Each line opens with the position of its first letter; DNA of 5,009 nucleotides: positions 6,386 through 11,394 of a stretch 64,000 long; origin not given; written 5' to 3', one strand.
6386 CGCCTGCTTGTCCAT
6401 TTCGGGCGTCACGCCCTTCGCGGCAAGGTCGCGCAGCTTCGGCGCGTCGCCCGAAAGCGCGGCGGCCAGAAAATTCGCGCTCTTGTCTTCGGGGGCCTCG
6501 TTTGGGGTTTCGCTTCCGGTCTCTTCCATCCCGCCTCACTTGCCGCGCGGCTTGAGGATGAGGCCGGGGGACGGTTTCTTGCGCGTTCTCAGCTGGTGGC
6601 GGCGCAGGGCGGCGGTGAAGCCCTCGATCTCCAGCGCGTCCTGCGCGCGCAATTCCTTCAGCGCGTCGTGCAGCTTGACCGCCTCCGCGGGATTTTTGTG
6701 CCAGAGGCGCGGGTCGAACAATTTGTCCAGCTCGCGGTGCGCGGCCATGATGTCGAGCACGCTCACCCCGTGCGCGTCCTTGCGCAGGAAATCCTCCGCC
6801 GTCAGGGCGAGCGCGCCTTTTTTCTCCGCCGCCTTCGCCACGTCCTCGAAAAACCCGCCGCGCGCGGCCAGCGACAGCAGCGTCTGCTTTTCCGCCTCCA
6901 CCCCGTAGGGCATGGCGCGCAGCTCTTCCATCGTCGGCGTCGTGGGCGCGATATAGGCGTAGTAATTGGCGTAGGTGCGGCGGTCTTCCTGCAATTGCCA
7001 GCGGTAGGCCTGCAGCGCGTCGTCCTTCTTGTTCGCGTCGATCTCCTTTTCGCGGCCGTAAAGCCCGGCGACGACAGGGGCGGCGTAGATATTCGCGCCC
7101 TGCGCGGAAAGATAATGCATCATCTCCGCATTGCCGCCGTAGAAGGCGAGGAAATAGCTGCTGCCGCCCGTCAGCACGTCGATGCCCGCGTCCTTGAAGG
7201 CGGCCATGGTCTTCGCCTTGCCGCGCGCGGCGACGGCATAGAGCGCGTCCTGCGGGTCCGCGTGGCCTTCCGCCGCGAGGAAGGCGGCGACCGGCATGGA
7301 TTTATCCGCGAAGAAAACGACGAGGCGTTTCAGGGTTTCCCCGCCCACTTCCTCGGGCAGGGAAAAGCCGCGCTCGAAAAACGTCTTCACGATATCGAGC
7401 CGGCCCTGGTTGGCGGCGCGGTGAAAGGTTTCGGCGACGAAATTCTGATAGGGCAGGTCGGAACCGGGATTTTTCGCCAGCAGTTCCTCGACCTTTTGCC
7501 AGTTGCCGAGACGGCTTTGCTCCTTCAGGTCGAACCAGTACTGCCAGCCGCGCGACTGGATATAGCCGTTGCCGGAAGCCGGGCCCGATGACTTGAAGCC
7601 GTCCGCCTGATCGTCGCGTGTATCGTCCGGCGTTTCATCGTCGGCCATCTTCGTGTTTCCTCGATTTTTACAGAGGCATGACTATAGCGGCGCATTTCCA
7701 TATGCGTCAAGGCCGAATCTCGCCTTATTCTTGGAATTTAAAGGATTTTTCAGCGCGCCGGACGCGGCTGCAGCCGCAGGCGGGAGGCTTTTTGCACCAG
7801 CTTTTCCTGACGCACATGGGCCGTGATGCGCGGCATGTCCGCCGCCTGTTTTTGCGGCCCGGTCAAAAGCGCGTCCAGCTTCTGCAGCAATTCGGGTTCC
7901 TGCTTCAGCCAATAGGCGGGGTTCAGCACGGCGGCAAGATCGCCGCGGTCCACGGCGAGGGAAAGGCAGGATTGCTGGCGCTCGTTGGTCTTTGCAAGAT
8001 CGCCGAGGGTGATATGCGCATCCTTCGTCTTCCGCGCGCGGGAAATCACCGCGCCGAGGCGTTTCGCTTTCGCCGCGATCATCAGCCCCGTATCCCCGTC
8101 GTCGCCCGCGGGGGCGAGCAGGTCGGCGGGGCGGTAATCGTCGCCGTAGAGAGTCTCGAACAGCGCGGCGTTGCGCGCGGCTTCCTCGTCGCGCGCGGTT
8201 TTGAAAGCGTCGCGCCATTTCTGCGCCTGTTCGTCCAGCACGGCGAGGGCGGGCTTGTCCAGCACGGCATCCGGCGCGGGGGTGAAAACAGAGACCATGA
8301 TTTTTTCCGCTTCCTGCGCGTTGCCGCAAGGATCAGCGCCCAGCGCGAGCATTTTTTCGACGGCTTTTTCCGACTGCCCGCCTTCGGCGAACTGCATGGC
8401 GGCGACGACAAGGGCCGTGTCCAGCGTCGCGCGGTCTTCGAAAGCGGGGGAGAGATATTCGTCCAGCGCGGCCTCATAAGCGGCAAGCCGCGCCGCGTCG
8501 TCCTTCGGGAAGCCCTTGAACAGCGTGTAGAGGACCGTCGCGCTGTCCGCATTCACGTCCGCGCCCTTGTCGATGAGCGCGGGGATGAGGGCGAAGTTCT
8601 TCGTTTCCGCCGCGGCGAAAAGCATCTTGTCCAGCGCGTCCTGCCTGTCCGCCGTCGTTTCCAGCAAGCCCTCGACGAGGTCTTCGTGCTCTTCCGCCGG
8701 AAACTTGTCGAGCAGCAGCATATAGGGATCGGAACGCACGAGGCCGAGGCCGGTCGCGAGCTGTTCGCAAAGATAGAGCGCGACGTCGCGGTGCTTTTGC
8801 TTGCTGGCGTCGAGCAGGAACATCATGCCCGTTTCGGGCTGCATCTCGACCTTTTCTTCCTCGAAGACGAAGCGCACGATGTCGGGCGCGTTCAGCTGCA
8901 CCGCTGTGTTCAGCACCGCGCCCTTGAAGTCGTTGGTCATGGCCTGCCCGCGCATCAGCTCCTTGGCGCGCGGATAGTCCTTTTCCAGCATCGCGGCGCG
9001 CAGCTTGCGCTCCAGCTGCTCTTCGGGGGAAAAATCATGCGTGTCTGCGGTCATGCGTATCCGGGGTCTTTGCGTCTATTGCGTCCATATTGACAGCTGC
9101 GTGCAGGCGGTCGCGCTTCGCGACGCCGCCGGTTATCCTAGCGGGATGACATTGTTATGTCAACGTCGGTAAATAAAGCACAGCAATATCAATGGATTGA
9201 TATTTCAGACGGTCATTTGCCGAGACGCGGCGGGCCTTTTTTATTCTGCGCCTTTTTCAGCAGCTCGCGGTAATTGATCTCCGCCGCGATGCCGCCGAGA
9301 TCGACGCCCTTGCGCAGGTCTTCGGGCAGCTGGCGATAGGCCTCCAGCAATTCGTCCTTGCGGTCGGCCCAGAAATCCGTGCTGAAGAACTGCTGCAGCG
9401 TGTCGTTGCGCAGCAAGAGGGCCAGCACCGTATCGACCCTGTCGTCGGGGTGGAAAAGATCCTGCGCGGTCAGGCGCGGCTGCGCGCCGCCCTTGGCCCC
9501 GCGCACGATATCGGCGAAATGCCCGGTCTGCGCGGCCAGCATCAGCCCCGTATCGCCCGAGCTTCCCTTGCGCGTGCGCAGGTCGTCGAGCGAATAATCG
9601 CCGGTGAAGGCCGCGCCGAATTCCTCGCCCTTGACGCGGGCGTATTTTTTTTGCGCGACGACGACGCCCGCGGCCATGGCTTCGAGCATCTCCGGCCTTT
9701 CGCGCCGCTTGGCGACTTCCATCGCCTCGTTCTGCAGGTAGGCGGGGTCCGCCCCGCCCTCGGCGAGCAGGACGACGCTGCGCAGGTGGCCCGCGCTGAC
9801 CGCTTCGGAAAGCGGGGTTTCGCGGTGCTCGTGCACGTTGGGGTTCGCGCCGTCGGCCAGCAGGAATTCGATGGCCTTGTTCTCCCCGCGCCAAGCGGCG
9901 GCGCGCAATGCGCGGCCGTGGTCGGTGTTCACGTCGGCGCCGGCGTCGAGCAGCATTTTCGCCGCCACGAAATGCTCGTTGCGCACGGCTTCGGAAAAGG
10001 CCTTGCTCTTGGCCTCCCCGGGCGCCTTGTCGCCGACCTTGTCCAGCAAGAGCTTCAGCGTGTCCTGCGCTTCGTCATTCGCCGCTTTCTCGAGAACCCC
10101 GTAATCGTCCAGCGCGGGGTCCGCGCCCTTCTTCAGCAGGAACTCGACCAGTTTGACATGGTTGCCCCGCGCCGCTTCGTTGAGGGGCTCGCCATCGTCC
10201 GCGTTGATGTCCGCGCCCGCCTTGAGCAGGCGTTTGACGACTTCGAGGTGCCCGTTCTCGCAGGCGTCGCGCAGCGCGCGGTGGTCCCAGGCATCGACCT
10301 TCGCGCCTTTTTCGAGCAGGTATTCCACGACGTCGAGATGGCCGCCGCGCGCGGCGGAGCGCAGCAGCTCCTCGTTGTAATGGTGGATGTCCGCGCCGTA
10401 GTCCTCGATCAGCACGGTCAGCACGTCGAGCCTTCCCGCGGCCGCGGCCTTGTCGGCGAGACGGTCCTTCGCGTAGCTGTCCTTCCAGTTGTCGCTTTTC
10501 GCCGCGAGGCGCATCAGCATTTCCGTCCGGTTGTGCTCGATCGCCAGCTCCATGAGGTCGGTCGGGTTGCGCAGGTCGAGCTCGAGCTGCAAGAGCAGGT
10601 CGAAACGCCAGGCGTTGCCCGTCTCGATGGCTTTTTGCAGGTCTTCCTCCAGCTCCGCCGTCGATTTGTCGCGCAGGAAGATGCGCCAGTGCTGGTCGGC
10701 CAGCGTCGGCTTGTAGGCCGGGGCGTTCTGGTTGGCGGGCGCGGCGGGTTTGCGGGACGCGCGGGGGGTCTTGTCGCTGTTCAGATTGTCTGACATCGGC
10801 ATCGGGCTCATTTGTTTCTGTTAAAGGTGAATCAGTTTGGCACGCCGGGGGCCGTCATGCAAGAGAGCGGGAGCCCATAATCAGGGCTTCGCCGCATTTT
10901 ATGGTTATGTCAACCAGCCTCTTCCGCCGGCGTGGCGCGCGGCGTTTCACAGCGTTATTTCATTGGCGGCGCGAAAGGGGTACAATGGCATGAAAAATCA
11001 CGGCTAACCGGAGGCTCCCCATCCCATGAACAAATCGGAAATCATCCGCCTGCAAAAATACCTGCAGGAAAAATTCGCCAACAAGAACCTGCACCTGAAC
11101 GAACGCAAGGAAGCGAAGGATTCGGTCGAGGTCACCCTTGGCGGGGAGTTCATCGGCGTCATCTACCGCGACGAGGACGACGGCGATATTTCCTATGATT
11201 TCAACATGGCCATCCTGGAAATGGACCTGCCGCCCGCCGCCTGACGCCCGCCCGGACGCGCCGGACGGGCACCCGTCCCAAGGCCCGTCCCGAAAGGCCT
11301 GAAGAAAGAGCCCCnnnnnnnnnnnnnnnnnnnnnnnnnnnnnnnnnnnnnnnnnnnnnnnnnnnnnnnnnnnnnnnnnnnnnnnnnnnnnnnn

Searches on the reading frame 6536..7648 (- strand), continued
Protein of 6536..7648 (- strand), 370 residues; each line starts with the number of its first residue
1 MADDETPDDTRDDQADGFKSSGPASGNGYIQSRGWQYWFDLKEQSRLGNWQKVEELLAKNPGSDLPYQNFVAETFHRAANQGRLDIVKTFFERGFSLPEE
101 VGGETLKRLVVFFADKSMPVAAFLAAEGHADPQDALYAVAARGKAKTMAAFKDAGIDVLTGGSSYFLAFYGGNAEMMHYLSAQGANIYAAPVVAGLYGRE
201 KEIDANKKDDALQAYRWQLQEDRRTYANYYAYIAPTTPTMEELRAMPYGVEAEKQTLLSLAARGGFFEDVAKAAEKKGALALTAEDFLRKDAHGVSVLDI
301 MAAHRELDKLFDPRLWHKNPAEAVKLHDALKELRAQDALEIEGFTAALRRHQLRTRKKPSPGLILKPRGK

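Call 91: find_related_loci(query=A1, collection=viral_contigs, flank=10000)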
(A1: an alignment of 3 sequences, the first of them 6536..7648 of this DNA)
Query A1 (370 aa) in viral_contigs; peptide patterns used: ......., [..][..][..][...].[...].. (x = any residue, [..] = any of these).
80 stretches matched a pattern, but none encodes a relative of the query by tblastn (E <= 1e-3).

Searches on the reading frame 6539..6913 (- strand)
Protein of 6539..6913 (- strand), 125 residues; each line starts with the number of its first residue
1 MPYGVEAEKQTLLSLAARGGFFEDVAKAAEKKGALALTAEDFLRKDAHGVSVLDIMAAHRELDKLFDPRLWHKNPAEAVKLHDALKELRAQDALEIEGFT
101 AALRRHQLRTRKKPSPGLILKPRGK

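Call 41: search_solved_structures(query=A2, max_evalue=1)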
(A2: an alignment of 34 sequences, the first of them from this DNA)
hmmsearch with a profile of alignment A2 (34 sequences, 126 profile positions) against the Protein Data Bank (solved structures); distinct sequences matched with E-value up to 1: 228 (the best 60 are shown).
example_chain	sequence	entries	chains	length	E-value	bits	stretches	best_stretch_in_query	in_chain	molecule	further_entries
1n0r_A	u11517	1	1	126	1.7e-14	56.9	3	7-67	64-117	4 ankyrin repeats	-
6mol_A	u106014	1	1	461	2.2e-12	50.1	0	9-65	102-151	Monoextended DARPin R12 (M_R12)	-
5lel_A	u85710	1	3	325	9.9e-11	44.7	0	10-63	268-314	DD_Off7_10_3G124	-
5le9_A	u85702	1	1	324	3.7e-10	42.9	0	11-63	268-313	DD_Off7_09_3G124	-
5lem_A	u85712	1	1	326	4.7e-10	42.5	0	11-63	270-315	DD_Off7_11_3G124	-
5lea_A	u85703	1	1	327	4.8e-10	42.5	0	10-63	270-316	DD_Off7_12_3G124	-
1n0q_A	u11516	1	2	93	9.6e-10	41.5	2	7-67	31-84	3 ankyrin repeats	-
2xee_A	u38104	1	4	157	1.2e-09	41.2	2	7-66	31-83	NI3C DARPIN MUTANT5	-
2xeh_A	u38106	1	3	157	1.7e-09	40.7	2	7-65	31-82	NI3C MUT6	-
2qyj_A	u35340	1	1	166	1.6e-08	37.6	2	7-66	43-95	ankyrin NI3C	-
1n11_A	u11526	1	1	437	5e-08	36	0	9-37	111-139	Ankyrin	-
7p3i_B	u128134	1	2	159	5.1e-08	36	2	12-65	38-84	Darpin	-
4qfv_A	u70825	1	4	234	7.5e-08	35.4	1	8-66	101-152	ANK-N5C-281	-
9jxq_C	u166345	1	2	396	1.9e-07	34.1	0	7-63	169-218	Kinase D-interacting substrate of 220 kDa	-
5ma5_A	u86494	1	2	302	3.3e-07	33.3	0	11-36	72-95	K11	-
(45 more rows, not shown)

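Call 49: predict_structure(alignment_id=A2)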
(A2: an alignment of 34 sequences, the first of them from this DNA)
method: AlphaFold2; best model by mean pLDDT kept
length: 125 residues; sequences in the alignment: 34
mean_pLDDT: 88.6   pTM: 0.75
mean pLDDT of the five models: 88.6, 88.5, 88.1, 86.6, 85.4
residues with pLDDT >= 90: 89; 70-90: 27; 50-70: 6; < 50: 3
segments of 3 or more residues with pLDDT < 50: 1-3
pLDDT, mean of each block of 10 residues (from residue 1): 64 92 92 83 94 96 94 94 95 93 93 78 79
secondary structure, 60 per line:
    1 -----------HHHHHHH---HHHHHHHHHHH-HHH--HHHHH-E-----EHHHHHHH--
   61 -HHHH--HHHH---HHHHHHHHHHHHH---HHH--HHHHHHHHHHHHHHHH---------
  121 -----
elements in order: H12-18 H22-32 H39-43 H52-58 H62-65 H68-71 H75-87 H96-111

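Call 53: fold_search(model_id=the predicted structure, library=pdb)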
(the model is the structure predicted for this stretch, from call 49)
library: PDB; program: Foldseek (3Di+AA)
matches with E <= 10: 492; with E <= 0.001: 0
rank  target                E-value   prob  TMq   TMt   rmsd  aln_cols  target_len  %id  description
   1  2zgg                  8.8e-01  0.90  0.33  0.44   3.1        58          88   29  Asn-hydroxylation stabilises the ankyrin repeat domain fold (released 2008-02-05)
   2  5h76_A                1.1e+00  0.41  0.37  0.25   9.1       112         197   16  Crystal structure of the DARPin-Protein A fusion protein (released 2017-06-28)
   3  6mog_B                1.2e+00  0.90  0.33  0.27   3.0        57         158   26  Dimeric DARPin C_R3 (released 2019-06-05)
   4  1n0q_A                1.2e+00  0.77  0.30  0.39   3.2        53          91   34  3ANK: A designed ankyrin repeat protein with three identical consensus repeats (released 2003-01-28)
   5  1n0q_B                1.3e+00  0.75  0.31  0.39   3.2        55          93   33  3ANK: A designed ankyrin repeat protein with three identical consensus repeats (released 2003-01-28)
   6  5lel_A                1.3e+00  0.44  0.37  0.18   6.2        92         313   21  Crystal structure of DARPin-DARPin rigid fusion, variant DD_Off7_10_3G124 in complex with Maltose-binding Protein and  (released 2017-11-15)
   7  5kwd_A                1.4e+00  0.85  0.35  0.28   2.9        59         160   25  Computationally Designed Symmetric Homotetramer (released 2017-04-12)
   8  6h46_B                1.4e+00  0.77  0.29  0.24   3.1        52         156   25  Human KRAS in complex with darpin K13 (released 2019-04-24)
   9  4hb5_B                1.5e+00  0.84  0.35  0.28   2.9        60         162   25  Crystal Structure of Engineered Protein. Northeast Structural Genomics Consortium Target OR267. (released 2012-10-10)
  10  1ot8_A                1.5e+00  0.60  0.35  0.23   4.1        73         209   25  Structure of the Ankyrin Domain of the Drosophila Notch Receptor (released 2003-10-28)
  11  5czy                  1.5e+00  0.21  0.34  0.13   7.8       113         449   18  Crystal structure of LegAS4 (released 2015-09-23)
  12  4hrn_A                1.6e+00  0.72  0.32  0.33   3.3        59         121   29  Structural Basis for Eliciting a Cytotoxic Effect in HER2-Overexpressing Cancer Cells via Binding to the Extracellular (released 2013-10-16)
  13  3uxg_A                1.6e+00  0.38  0.39  0.31   6.4       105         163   20  Crystal structure of RFXANK (released 2012-06-13)
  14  9bor_A                1.7e+00  0.35  0.27  0.14   4.6        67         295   16  IkappaBzeta ankyrin repeat domain:NF-kappaB p50 homodimer complex at 2.0 Angstrom resolution (released 2024-08-07)
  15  5mad_A                1.8e+00  0.66  0.29  0.25   3.2        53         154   26  GFP-binding DARPin 3G61 (released 2017-12-06)
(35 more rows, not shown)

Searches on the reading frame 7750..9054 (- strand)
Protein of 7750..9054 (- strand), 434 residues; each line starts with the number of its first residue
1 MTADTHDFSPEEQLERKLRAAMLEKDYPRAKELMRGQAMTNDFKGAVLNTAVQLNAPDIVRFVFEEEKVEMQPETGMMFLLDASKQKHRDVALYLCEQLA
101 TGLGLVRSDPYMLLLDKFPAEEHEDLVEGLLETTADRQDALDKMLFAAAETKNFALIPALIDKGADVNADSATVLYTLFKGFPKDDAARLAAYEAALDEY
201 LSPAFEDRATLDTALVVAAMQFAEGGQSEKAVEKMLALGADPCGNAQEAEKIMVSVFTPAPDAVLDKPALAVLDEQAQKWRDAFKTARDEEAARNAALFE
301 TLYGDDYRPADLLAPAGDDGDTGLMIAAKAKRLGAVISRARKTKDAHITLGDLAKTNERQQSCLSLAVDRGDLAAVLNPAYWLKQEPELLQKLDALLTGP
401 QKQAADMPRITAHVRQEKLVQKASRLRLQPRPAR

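Call 4: search_protein_families(library=pfam, proteins=[window:7750-9054:-], max_evalue=0.01)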
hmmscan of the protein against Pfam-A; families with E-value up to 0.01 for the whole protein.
window:7750-9054:- (434 aa): 4 families
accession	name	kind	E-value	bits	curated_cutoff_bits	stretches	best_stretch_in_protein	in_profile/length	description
PF12796.13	Ank_2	-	4.9e-10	40.3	27.3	1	20-98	4-82/90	Ankyrin repeats (3 copies)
PF13857.12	Ank_5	-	0.0014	19.4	27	0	320-337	12-33/56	Ankyrin repeats (many copies)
PF13606.12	Ank_3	-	0.0021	18.8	22.3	0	144-169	5-30/30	Ankyrin repeat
PF00023.36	Ank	-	0.0085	16.8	21.1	0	145-170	6-31/33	Ankyrin repeat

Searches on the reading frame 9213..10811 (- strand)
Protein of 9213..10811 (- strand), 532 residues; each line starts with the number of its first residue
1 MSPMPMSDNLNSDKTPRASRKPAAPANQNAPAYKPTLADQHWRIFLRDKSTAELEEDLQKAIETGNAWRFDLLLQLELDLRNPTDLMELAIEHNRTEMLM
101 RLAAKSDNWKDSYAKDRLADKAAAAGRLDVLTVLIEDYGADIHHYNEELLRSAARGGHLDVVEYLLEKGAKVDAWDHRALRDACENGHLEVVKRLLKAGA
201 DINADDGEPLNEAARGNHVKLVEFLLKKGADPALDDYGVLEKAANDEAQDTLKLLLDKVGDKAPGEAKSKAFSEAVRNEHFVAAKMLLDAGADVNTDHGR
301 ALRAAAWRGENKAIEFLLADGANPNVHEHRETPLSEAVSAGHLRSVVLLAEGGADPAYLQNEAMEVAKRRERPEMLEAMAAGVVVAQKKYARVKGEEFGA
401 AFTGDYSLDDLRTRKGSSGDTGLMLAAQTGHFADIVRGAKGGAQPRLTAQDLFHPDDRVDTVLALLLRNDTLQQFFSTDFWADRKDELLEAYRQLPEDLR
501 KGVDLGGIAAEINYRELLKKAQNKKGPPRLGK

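Call 4: search_protein_families(library=pfam, proteins=[window:9213-10811:-], max_evalue=0.01)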
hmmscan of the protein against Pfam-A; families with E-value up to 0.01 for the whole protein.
window:9213-10811:- (532 aa): 7 families
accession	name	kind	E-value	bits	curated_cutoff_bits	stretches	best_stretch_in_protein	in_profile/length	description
PF12796.13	Ank_2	-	1.8e-51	173.1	27.3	6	152-234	3-88/90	Ankyrin repeats (3 copies)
PF00023.36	Ank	-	4.5e-31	105.6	21.1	3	180-206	6-32/33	Ankyrin repeat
PF13606.12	Ank_3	-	5.9e-26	87.8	22.3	0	146-173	2-29/30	Ankyrin repeat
PF13637.12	Ank_4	-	3.1e-24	84.9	22.7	3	182-226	3-50/50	Ankyrin repeats (many copies)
PF13857.12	Ank_5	-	1.7e-17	63.7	27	1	179-207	19-47/56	Ankyrin repeats (many copies)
PF24521.3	Ank_KRIT1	-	1.4e-13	51.2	80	2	176-230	18-70/149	KRIT1 ankyrin-repeats domain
PF23745.1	ANK_LRRK2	-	5.6e-10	39.6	27.5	1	176-260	31-117/130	LRRK2 ANK repeat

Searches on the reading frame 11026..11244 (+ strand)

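Call 7: search_protein_families(library=pfam, proteins=[window:11026-11244:+], max_evalue=0.001)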
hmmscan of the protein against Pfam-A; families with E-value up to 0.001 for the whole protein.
window:11026-11244:+ (72 aa): 1 family
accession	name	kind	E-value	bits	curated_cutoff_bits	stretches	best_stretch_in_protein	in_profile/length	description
PF11324.13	DUF3126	-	1.2e-28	99.1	25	1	5-67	1-63/63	Protein of unknown function (DUF3126)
